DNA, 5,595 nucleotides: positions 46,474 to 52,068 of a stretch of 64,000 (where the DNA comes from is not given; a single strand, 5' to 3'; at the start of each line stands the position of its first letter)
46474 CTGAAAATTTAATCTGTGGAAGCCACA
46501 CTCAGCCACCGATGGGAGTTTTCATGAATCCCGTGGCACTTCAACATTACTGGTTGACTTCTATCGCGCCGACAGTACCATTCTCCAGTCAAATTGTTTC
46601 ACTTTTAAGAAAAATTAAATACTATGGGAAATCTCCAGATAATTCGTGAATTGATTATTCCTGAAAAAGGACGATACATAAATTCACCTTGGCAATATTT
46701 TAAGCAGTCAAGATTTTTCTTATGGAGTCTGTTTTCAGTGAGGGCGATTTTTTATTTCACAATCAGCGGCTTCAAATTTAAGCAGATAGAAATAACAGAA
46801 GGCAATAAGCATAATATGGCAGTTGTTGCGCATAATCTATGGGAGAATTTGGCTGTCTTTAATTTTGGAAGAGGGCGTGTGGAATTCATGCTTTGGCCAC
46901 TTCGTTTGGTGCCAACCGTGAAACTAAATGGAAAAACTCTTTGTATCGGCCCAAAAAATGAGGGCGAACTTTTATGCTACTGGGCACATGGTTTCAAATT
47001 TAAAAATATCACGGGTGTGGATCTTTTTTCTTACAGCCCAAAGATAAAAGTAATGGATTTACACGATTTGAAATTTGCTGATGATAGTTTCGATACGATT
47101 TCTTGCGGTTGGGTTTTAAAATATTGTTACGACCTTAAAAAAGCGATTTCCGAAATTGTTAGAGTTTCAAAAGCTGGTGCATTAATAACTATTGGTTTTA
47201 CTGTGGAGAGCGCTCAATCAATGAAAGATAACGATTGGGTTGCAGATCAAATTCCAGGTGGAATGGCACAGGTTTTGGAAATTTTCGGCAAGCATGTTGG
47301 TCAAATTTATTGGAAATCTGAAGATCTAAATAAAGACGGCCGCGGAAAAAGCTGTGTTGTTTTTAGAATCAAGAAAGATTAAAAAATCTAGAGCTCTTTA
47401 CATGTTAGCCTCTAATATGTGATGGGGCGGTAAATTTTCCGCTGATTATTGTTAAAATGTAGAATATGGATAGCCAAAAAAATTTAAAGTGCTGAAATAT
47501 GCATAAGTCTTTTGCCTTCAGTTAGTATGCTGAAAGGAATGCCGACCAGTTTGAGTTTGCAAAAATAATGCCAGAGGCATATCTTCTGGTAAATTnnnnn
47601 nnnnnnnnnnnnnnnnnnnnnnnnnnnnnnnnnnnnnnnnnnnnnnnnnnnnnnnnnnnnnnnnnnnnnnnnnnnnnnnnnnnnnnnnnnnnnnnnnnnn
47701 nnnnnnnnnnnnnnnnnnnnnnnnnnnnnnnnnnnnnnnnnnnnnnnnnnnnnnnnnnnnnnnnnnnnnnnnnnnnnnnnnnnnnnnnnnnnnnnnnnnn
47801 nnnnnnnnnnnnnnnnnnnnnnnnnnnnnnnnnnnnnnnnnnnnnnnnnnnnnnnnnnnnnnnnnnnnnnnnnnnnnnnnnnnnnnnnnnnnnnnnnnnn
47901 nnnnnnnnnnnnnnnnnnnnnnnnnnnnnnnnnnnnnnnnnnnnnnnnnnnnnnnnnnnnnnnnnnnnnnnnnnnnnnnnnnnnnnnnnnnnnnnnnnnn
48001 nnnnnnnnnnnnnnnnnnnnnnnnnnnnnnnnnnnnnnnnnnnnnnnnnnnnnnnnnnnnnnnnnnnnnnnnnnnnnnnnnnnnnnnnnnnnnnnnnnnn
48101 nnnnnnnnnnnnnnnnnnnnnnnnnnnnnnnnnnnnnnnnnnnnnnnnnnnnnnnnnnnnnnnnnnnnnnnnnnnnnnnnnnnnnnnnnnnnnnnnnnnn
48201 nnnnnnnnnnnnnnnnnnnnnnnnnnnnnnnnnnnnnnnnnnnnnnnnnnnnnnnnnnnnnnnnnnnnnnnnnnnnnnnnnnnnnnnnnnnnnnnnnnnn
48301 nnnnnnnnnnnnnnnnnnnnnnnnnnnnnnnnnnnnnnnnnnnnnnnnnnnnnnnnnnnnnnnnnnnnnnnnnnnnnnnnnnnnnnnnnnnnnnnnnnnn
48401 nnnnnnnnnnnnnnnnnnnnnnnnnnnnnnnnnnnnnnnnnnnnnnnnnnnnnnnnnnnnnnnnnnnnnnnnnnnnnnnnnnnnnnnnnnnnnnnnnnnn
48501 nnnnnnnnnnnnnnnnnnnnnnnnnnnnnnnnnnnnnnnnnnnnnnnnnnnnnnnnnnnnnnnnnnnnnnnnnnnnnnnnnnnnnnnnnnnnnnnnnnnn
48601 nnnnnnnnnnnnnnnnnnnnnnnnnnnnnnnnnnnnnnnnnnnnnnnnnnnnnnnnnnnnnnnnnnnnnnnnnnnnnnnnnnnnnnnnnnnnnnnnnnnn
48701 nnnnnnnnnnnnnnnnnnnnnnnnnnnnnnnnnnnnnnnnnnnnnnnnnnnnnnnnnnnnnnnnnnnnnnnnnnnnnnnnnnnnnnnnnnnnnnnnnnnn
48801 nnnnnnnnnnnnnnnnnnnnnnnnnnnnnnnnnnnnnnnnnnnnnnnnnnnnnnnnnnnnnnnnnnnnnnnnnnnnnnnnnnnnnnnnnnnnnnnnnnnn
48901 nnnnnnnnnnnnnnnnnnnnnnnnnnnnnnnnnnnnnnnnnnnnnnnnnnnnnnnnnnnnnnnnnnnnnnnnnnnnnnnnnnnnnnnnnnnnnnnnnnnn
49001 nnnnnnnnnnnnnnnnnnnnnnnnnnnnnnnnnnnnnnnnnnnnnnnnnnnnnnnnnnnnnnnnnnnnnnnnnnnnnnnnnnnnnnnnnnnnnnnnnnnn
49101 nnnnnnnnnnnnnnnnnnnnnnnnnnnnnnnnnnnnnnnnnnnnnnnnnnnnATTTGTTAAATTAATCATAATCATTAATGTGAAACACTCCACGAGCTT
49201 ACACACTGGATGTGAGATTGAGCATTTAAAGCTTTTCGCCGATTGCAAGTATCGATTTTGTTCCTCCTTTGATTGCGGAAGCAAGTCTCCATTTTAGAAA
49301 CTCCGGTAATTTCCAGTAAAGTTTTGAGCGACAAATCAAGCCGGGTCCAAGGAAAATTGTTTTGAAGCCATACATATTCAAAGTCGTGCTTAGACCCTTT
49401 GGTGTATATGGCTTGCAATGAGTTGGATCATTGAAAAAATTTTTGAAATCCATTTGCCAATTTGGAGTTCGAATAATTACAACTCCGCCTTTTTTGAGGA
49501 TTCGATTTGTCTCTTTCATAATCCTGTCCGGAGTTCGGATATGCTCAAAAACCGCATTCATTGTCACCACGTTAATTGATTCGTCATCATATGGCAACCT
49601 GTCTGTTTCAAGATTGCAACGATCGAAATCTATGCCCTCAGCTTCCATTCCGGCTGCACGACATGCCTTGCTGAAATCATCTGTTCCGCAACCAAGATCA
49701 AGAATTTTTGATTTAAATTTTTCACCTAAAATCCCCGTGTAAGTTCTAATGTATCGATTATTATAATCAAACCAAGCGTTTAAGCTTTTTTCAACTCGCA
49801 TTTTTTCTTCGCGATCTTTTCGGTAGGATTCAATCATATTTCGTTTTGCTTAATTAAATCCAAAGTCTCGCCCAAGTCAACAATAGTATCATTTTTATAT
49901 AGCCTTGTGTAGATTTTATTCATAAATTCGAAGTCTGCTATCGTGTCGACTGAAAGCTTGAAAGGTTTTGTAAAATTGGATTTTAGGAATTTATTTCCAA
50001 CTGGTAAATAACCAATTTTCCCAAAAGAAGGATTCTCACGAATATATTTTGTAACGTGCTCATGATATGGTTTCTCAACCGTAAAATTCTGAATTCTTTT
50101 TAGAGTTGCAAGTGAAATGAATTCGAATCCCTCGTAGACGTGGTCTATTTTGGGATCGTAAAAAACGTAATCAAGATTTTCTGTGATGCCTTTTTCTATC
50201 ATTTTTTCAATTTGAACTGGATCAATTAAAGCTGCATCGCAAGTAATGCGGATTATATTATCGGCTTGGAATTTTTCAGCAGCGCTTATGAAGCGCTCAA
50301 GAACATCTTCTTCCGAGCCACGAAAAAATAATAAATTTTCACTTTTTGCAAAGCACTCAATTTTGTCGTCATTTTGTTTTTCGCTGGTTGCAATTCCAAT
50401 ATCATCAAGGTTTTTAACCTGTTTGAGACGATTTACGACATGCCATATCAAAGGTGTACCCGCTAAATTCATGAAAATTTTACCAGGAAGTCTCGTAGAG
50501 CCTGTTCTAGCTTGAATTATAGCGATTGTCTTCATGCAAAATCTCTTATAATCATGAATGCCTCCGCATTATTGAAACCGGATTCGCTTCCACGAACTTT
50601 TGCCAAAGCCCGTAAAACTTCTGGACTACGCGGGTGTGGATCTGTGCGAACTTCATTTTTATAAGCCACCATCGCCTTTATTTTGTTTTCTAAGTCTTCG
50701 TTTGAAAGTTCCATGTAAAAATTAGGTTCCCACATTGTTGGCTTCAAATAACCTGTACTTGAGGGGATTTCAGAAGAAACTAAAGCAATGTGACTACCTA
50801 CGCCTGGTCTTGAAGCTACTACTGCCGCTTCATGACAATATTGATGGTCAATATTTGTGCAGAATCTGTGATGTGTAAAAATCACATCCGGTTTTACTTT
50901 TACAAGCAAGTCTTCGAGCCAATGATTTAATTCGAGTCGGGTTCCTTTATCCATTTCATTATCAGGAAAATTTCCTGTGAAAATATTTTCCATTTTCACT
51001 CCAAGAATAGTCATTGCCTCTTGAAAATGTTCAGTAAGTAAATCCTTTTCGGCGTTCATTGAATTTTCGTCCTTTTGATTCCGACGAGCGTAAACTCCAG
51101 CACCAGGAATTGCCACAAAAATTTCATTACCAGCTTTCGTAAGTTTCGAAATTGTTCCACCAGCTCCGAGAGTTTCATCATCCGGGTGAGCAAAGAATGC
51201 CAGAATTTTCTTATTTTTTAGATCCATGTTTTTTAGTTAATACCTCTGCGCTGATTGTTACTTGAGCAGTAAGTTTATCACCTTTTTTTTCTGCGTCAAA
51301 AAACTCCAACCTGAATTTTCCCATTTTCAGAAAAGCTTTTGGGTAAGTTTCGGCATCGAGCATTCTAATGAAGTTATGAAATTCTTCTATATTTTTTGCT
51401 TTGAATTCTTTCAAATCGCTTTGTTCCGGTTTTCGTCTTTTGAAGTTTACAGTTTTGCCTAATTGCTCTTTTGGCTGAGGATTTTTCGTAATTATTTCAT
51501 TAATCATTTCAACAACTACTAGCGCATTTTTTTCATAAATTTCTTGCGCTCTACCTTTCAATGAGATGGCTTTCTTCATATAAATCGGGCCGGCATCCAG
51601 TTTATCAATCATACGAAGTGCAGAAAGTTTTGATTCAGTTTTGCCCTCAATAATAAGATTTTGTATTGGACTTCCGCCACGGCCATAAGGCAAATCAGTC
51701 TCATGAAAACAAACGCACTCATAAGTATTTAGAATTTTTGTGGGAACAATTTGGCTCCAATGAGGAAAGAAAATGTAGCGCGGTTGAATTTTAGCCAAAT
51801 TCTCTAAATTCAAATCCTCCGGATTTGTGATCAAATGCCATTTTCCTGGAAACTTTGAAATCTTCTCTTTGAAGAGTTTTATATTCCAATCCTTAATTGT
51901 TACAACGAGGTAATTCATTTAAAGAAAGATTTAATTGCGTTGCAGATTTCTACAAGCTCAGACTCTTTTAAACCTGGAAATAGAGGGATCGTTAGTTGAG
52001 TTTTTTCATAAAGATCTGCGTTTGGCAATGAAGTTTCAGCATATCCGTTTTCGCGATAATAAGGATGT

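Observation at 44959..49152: Three adjacent genes encode four copies of an unrecognised ~250-aa module inside the sugar-nucleotide cluster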

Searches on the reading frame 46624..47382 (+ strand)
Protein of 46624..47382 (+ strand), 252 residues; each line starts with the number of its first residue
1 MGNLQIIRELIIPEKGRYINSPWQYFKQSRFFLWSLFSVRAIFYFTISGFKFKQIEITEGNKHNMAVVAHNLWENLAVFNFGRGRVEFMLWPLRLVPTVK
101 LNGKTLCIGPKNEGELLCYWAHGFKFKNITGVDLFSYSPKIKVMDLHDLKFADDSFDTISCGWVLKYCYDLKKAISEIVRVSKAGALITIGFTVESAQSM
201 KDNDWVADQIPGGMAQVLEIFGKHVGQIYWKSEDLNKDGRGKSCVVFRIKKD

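Call 3: search_protein_families(library=pfam, proteins=[window:46624-47382:+], max_evalue=1)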
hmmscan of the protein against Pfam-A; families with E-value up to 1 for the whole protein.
window:46624-47382:+ (252 aa): 8 families
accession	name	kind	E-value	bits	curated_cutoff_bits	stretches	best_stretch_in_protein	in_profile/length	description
PF08241.18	Methyltransf_11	-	4.2e-10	40.6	21.2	1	114-188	8-93/95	Methyltransferase domain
PF13649.12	Methyltransf_25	-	0.00011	23.3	27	1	140-185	49-96/97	Methyltransferase domain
PF01209.24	Ubie_methyltran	-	0.00023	21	20.1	1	147-190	108-152/233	ubiE/COQ5 methyltransferase family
PF13847.12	Methyltransf_31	-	0.00035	20.7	27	1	142-194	59-113/145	Methyltransferase domain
PF05148.21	Methyltransf_8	-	0.0027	18.1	27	1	125-191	92-157/219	Hypothetical methyltransferase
PF08242.18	Methyltransf_12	-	0.011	16.9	30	1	141-187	53-97/98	Methyltransferase domain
PF13489.12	Methyltransf_23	-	0.015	15.5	27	1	119-190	40-116/164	Methyltransferase domain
PF11968.14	Bmt2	-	0.04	14.2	20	1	126-173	74-124/221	25S rRNA (adenine(2142)-N(1))-methyltransferase, Bmt2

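Call 4: search_protein_families(library=ncbifam, proteins=[window:46624-47382:+], max_evalue=1)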
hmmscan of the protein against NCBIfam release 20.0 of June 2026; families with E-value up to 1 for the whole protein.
window:46624-47382:+ (252 aa): 17 families
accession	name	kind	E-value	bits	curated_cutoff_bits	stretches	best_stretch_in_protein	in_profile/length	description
TIGR01934.1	MenG_MenH_UbiE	subfamily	3.5e-06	26.5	158.35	1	143-192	94-144/223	ubiquinone/menaquinone biosynthesis methyltransferase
NF001241.0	PRK00216.1-2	equivalog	2.5e-05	24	327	1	145-191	102-148/231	demethylmenaquinone methyltransferase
NF001244.0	PRK00216.1-5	equivalog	3.1e-05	23.4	216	1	144-190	107-153/236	bifunctional demethylmenaquinone methyltransferase/2-methoxy-6-polyprenyl-1,4-benzoquinol methylase UbiE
NF052510.1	methyltran_MpqE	exception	4.5e-05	22.9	335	1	145-195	106-157/234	methyl-plastoquinone biosynthesis methyltransferase MpqE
NF045882.1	PLipidMtase_Leg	equivalog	9.9e-05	22.2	390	1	140-188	93-141/207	phospholipid N-methyltransferase PmtA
TIGR02072.1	BioC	equivalog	0.00015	21.7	184.95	1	142-189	84-131/244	malonyl-ACP O-methyltransferase BioC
NF007610.0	PRK10258.1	equivalog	0.00041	19.7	342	1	144-199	92-145/251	malonyl-ACP O-methyltransferase BioC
NF004452.0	PRK05785.1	equivalog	0.0005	19.6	207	1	147-191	102-147/228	hypothetical protein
NF001243.0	PRK00216.1-4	equivalog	0.0012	18.2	235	1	147-189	108-150/237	demethylmenaquinone methyltransferase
NF045667.1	MTase_DVU1556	equivalog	0.0016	17.9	155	1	145-190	74-119/213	DVU_1556 family methyltransferase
NF001240.0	PRK00216.1-1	equivalog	0.002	17.3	378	1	144-200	122-179/251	bifunctional demethylmenaquinone methyltransferase/2-methoxy-6-polyprenyl-1,4-benzoquinol methylase UbiE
TIGR02752.1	MenG_heptapren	equivalog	0.0022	17.6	419.85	1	148-189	107-148/231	demethylmenaquinone methyltransferase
NF040539.1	AST_met_ArsM_2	exception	0.0062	16.4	240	1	143-188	116-161/262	putative arsinothricin biosynthesis methyltransferase ArsM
NF047649.1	MTase_UXPK_star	exception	0.008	15.2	460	1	141-191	132-182/283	methyltransferase/UXPK-star double selenoprotein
NF001242.0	PRK00216.1-3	equivalog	0.013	14.9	351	1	147-192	132-178/258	bifunctional demethylmenaquinone methyltransferase/2-methoxy-6-polyprenyl-1,4-benzoquinol methylase UbiE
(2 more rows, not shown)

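Call 78: search_solved_structures(query=window:46624-47382:+, max_evalue=0.01)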
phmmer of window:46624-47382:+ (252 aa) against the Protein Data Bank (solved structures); distinct sequences matched with E-value up to 0.01: 2.
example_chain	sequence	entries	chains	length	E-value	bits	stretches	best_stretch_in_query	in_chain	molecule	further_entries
8ys9_A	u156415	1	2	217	0.00072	22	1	140-195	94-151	Phosphatidylethanolamine N-methyltransferase/phosphatidyl-N-methylethanolamine N-methyltra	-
1xxl_A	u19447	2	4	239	0.0015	20.9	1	147-185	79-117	YcgJ protein | ycgJ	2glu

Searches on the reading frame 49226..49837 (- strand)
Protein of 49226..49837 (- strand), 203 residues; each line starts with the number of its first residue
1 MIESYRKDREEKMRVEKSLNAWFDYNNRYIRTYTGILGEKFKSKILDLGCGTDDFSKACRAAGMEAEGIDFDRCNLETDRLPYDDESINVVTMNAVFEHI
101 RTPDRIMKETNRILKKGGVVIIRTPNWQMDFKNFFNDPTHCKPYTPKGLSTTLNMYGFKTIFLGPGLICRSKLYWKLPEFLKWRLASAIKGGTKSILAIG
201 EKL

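Call 3: search_protein_families(library=pfam, proteins=[window:49226-49837:-], max_evalue=1)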
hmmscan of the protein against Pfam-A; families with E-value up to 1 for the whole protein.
window:49226-49837:- (203 aa): 11 families
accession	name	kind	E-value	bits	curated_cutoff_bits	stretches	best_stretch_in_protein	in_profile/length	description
PF13489.12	Methyltransf_23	-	4.4e-19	69.2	27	1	41-160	22-161/164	Methyltransferase domain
PF08241.18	Methyltransf_11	-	8.9e-13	49.1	21.2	1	47-122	2-95/95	Methyltransferase domain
PF13847.12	Methyltransf_31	-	2.8e-11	43.7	27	2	64-128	51-115/145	Methyltransferase domain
PF13649.12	Methyltransf_25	-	3.8e-08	34.3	27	2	69-118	48-97/97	Methyltransferase domain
PF08242.18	Methyltransf_12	-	3.7e-07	31.2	30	1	70-120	47-98/98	Methyltransferase domain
PF07021.18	MetW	-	2.1e-06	27.9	21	1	43-129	15-117/193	Methionine biosynthesis protein MetW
PF05148.21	Methyltransf_8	-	7.3e-05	23.2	27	1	42-122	73-156/219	Hypothetical methyltransferase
PF01209.24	Ubie_methyltran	-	0.00016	21.5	20.1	1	77-122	106-151/233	ubiE/COQ5 methyltransferase family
PF19368.5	AraR_C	-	0.034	14.8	23.8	1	22-75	12-70/82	AraR C-terminal winged HTH domain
PF03291.22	mRNA_G-N7_MeTrfase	-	0.2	11.1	26.6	0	93-128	151-186/315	mRNA (guanine-N(7))-methyltransferase domain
PF05175.20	MTS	-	0.22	11.6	23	0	39-89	29-81/170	Methyltransferase small domain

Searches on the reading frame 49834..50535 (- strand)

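Call 89: search_protein_families(library=pfam, proteins=[window:49834-50535:-], max_evalue=0.00001)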
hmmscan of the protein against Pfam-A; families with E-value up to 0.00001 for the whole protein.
window:49834-50535:- (233 aa): 2 families
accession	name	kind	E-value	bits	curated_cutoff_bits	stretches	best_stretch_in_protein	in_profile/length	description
PF02348.25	CTP_transf_3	-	3.9e-29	102.5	22.6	1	4-188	1-171/217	Cytidylyltransferase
PF12804.13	NTP_transf_3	-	1.5e-06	28.9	27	1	18-120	15-115/160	MobA-like NTP transferase domain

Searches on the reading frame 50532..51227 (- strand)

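Call 89: search_protein_families(library=pfam, proteins=[window:50532-51227:-], max_evalue=0.00001)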
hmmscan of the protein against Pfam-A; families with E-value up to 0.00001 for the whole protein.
window:50532-51227:- (231 aa): 1 family
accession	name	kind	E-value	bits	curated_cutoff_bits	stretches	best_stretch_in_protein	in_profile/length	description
PF02585.22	PIG-L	-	8.4e-24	84.9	28.2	1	9-138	1-128/129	GlcNAc-PI de-N-acetylase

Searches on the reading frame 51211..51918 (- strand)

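Call 89: search_protein_families(library=pfam, proteins=[window:51211-51918:-], max_evalue=0.00001)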
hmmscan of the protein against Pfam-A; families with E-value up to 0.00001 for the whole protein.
window:51211-51918:- (235 aa): 2 families
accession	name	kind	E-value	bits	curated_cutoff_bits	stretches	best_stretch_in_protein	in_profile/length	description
PF21553.2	Formyl_trans_C_2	-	1.6e-19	69.7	27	1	164-223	1-58/58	Methionyl-tRNA formyltransferase, C-terminal domain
PF00551.24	Formyl_trans_N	-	8e-09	35.9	26.1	1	37-120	71-156/181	Formyl transferase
